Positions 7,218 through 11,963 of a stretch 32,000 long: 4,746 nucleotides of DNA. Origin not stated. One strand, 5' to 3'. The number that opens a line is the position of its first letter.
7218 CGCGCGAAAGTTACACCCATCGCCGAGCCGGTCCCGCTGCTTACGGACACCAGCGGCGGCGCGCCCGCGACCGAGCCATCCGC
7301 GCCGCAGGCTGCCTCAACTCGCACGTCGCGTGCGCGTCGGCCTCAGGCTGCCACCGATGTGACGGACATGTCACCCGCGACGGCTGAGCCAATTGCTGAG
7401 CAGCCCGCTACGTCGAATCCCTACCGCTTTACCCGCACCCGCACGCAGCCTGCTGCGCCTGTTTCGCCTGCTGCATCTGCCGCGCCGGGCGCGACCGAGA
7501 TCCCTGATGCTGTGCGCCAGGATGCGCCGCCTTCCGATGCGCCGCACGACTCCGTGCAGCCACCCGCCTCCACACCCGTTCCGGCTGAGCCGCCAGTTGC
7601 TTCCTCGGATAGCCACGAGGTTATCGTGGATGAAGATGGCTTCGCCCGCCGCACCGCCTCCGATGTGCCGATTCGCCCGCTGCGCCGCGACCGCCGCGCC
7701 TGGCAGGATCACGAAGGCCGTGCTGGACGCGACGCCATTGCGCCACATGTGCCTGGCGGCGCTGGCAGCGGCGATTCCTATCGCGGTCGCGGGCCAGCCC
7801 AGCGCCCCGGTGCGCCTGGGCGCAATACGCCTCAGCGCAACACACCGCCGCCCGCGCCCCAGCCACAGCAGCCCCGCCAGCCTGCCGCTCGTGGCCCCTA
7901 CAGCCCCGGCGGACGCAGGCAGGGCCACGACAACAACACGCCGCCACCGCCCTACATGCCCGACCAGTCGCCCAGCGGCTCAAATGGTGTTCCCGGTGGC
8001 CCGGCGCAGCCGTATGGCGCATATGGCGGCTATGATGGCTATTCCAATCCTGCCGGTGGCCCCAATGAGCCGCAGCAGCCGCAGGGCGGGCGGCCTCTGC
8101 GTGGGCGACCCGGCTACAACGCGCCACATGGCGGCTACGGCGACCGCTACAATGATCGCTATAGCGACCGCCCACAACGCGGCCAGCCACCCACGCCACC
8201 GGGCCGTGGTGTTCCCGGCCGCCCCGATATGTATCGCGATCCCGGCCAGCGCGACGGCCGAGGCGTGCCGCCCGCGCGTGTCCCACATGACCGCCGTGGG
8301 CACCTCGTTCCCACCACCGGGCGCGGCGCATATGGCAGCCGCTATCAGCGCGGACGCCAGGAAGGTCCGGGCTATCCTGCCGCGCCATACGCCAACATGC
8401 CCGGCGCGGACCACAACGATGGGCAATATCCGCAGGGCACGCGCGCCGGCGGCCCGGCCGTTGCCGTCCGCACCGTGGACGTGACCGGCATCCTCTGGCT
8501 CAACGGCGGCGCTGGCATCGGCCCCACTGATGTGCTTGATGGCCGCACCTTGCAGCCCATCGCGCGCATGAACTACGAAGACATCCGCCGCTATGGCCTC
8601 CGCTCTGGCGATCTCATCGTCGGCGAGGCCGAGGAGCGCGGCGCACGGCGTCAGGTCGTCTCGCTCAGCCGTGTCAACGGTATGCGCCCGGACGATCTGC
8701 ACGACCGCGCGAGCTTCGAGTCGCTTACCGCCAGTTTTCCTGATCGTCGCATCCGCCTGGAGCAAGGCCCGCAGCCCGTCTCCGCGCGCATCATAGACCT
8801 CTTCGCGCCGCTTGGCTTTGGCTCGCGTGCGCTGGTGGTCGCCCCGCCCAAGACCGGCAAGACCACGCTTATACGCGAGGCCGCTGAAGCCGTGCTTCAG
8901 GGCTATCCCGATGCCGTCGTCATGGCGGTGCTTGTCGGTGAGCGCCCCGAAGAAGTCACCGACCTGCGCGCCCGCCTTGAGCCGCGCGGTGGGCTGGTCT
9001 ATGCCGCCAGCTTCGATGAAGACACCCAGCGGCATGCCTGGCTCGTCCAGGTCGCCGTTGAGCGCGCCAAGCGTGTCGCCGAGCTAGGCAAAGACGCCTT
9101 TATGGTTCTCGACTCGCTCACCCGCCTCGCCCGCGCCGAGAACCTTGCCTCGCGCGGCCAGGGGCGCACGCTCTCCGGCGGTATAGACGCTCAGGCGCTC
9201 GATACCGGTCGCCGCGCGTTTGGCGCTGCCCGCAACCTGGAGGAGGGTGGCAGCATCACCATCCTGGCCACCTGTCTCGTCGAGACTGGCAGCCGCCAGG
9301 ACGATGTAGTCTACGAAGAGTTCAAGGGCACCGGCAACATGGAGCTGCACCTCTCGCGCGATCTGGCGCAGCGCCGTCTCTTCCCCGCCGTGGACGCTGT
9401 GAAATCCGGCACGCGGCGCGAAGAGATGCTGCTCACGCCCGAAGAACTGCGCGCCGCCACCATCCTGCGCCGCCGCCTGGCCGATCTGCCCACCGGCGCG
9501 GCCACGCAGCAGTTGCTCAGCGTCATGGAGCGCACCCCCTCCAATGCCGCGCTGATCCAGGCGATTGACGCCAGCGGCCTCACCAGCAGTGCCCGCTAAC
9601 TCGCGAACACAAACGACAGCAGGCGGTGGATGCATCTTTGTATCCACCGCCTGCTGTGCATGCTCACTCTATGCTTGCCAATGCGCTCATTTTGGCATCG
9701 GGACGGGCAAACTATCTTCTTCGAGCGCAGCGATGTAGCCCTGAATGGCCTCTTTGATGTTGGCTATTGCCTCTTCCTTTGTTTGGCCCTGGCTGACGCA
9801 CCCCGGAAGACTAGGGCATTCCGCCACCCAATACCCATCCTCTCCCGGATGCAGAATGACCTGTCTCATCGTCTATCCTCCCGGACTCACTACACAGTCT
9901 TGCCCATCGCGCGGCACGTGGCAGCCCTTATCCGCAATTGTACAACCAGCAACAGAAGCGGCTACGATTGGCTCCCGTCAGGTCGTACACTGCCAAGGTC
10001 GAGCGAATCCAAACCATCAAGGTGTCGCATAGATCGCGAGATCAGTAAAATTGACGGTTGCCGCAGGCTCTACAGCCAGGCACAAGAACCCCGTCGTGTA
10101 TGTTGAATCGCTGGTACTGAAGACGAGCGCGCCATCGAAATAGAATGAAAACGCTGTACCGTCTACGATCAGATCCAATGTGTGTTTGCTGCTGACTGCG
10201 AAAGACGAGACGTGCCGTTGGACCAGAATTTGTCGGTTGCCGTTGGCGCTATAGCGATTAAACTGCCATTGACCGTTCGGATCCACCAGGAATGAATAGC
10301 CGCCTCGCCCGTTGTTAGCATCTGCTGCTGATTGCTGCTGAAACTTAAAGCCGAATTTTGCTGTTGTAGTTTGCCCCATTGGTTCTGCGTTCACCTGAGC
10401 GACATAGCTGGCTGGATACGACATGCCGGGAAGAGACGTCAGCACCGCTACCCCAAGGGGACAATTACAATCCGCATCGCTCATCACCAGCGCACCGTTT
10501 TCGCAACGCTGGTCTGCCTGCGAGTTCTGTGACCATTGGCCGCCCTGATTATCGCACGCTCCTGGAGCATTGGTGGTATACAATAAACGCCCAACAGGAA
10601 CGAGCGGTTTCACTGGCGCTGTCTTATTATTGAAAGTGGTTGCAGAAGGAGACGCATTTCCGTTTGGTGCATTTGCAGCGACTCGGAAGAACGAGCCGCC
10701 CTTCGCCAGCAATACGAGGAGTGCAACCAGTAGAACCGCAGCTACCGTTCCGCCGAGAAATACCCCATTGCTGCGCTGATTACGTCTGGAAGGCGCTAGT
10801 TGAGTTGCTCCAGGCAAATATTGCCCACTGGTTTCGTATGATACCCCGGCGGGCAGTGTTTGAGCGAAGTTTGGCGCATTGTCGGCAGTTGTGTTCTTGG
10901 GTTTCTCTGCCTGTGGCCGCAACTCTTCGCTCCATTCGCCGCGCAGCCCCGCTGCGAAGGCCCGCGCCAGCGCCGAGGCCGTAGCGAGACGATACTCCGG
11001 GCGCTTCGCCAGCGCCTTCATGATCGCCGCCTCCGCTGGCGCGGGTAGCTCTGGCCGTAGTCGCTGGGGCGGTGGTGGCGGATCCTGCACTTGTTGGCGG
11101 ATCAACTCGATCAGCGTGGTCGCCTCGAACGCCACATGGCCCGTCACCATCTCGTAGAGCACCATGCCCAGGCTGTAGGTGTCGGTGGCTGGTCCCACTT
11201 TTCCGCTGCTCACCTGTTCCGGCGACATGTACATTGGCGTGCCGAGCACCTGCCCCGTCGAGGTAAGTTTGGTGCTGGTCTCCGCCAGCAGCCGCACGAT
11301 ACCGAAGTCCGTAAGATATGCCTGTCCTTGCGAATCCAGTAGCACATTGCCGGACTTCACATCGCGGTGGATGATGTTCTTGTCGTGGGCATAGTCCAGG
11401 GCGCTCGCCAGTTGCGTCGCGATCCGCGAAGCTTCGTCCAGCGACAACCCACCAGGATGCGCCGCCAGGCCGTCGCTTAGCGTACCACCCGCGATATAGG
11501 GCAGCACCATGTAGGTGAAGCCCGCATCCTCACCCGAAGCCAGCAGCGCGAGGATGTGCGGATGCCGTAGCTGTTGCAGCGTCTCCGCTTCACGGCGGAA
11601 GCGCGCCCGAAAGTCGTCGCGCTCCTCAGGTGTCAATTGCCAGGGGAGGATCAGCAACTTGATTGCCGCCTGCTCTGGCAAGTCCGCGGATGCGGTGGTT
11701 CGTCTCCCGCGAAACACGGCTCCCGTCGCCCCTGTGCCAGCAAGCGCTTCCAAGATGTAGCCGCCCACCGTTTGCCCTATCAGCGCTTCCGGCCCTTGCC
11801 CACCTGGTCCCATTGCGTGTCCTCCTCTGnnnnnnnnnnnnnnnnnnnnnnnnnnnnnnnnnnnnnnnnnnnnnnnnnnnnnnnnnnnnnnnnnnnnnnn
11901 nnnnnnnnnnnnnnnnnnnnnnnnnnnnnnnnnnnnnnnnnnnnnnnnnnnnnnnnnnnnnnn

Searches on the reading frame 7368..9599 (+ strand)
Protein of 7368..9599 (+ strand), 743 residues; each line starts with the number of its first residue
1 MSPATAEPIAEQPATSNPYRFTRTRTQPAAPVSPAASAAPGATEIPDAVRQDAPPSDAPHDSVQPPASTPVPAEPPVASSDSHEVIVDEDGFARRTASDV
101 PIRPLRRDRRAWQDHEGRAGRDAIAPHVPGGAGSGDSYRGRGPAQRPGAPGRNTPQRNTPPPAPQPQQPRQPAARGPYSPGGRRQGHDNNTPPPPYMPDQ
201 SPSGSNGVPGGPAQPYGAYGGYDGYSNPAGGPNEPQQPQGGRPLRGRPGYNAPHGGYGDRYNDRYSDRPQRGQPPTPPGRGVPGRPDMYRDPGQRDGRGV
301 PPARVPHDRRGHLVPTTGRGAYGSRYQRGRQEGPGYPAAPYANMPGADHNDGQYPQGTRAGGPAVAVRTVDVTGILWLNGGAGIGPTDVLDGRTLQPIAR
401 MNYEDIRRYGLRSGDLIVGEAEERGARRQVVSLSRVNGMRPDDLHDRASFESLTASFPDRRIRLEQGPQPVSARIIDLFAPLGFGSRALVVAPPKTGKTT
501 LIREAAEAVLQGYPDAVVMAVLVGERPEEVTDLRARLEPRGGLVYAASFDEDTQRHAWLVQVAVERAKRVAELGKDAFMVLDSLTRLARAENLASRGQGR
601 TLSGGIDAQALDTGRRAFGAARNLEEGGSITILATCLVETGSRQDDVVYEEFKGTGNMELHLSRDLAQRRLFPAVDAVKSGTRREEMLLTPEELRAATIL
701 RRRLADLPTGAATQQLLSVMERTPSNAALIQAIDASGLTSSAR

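Call 31: find_homologous_proteins(query=window:7368-9599:+)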
Query window:7368-9599:+ (743 aa): 233 proteins with E <= 0.001 among 8000 candidates; the best 120 are listed.
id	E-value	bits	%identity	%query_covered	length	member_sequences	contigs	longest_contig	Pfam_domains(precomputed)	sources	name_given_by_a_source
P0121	0.0e+0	1650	100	100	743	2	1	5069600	PF00006.32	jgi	jgi:transcription termination factor Rho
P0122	1.6e-243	829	63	98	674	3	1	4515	PF00006.32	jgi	jgi:transcription termination factor Rho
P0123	2.5e-220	752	60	98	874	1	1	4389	PF00006.32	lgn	-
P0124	1.5e-219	750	60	98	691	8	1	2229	PF00006.32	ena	-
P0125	1.3e-216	740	59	98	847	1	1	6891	PF00006.32,PF13481.13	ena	-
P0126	1.3e-215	737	58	99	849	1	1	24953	PF00006.32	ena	-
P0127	5.4e-215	735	64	86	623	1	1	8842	PF00006.32,PF13481.13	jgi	jgi:transcription termination factor Rho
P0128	7.2e-212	724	62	86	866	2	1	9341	PF00006.32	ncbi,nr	ncbi:MAG TPA: transcription termination factor Rho [Ktedonobacterales bacterium]|nr:transcription te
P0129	2.4e-211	723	57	99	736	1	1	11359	PF00006.32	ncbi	-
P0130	3.4e-210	719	62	88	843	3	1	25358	PF00006.32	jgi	jgi:transcription termination factor Rho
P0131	1.1e-209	717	57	100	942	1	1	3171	PF00006.32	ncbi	-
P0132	3.7e-208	712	58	97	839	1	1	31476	PF00006.32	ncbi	ncbi:MAG TPA: transcription termination factor Rho [Ktedonobacterales bacterium]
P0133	1.1e-207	710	59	90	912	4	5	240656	PF00006.32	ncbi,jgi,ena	-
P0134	3.3e-207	709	63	80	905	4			PF00006.32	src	-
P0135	9.1e-207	707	71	70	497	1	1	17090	PF00006.32,PF13481.13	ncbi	-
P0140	4.0e-203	695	38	25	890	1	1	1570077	PF00006.32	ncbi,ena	-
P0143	1.4e-200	687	59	88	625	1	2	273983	PF00006.32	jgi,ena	-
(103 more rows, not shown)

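Call 32: find_encoding_contigs(protein=P0133, flank=10000, max_places=2)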
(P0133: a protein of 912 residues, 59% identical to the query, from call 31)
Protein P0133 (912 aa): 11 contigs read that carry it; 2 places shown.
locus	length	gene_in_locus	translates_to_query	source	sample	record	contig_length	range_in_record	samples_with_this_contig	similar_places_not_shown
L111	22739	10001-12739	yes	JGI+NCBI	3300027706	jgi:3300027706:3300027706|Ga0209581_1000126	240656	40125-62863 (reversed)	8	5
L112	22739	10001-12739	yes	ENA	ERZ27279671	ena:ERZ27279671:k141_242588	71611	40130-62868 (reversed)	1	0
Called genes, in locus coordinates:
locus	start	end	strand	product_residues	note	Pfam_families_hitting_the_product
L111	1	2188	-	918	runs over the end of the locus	PF02384:N6_Mtase, PF01170:UPF0020 (faint), PF07669:Eco57I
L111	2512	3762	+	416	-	PF04434:SWIM, PF01609:DDE_Tnp_1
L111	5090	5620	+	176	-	-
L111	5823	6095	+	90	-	-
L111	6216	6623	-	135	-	-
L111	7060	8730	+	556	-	-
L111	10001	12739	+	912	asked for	PF00006:ATP-synt_ab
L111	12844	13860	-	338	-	-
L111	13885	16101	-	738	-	PF13400:Tad (weak)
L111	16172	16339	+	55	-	-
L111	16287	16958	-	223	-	-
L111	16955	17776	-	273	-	PF07811:TadE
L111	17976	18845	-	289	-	PF00296:Bac_luciferase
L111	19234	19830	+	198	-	PF04542:Sigma70_r2, PF08281:Sigma70_r4_2, PF04545:Sigma70_r4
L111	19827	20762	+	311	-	PF13490:zf-HC2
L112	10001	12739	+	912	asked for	PF00006:ATP-synt_ab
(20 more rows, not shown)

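Call 33: find_encoding_contigs(protein=P0143, flank=10000, max_places=1)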
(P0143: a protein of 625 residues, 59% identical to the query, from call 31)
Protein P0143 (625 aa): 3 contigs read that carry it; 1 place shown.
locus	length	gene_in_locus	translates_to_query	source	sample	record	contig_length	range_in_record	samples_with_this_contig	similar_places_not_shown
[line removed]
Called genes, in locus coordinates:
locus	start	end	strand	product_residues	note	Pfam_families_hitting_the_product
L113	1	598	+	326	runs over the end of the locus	-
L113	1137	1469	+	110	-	-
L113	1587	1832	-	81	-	-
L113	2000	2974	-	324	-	PF00296:Bac_luciferase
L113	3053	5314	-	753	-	PF00989:PAS (faint), PF08447:PAS_3, PF08448:PAS_4, PF13426:PAS_9 (weak), PF01590:GAF, PF13185:GAF_2 (faint), PF00512:HisKA, PF02518:HATPase_c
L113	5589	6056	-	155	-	-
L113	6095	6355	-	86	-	-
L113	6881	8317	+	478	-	-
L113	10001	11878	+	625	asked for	PF00006:ATP-synt_ab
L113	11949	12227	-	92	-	-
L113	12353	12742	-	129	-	-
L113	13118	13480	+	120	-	-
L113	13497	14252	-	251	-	PF03591:AzlC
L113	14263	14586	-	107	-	PF05437:AzlD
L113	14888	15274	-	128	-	-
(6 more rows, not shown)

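Call 34: find_encoding_contigs(protein=P0140, flank=10000, max_places=1)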
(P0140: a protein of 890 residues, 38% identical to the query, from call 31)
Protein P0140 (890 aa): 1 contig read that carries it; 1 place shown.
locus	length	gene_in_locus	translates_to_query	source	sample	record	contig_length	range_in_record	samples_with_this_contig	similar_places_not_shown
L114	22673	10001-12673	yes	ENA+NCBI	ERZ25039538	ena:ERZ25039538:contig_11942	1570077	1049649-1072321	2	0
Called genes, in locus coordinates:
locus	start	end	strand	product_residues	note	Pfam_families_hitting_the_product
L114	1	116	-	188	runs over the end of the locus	PF05241:EBP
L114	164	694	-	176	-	PF00583:Acetyltransf_1, PF13673:Acetyltransf_10, PF13508:Acetyltransf_7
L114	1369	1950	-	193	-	PF03352:Adenine_glyco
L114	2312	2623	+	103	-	PF00076:RRM_1, PF13893:RRM_5 (faint)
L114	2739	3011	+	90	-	-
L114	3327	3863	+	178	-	PF12802:MarR_2 (weak), PF27059:HTH_MmpR5 (weak)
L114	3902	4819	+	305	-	PF00005:ABC_tran, PF13732:DrrA1-3_C (faint), PF13304:AAA_21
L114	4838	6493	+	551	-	PF12679:ABC2_membrane_2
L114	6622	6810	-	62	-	-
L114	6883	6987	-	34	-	-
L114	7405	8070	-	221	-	-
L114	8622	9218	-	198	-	-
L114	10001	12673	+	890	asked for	PF00006:ATP-synt_ab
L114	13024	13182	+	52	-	PF04964:Flp_Fap (weak)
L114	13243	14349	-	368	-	PF01636:APH, PF02958:EcKL (weak)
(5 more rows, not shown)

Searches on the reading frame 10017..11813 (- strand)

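Call 10: search_protein_families(library=pfam, proteins=[window:10017-11813:-], max_evalue=0.001)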
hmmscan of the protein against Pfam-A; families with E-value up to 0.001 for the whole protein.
window:10017-11813:- (598 aa): 5 families
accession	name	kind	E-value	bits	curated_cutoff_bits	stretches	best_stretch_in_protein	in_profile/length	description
PF00069.31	Pkinase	-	3.2e-44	151.8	31.7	1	23-284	5-260/263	Protein kinase domain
PF07714.23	PK_Tyr_Ser-Thr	-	3.4e-37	128.6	23.1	1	26-273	8-250/258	Protein tyrosine and serine/threonine kinase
PF03109.22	ABC1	-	1.1e-05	25.2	22.9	1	71-179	119-220/244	ABC1 atypical kinase-like domain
PF13385.13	Laminin_G_3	-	3.3e-05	24.5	27.6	1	496-572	36-110/151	Concanavalin A-like lectin/glucanases superfamily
PF01636.29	APH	-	0.0004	20.6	23.2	0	67-139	32-104/239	Phosphotransferase enzyme family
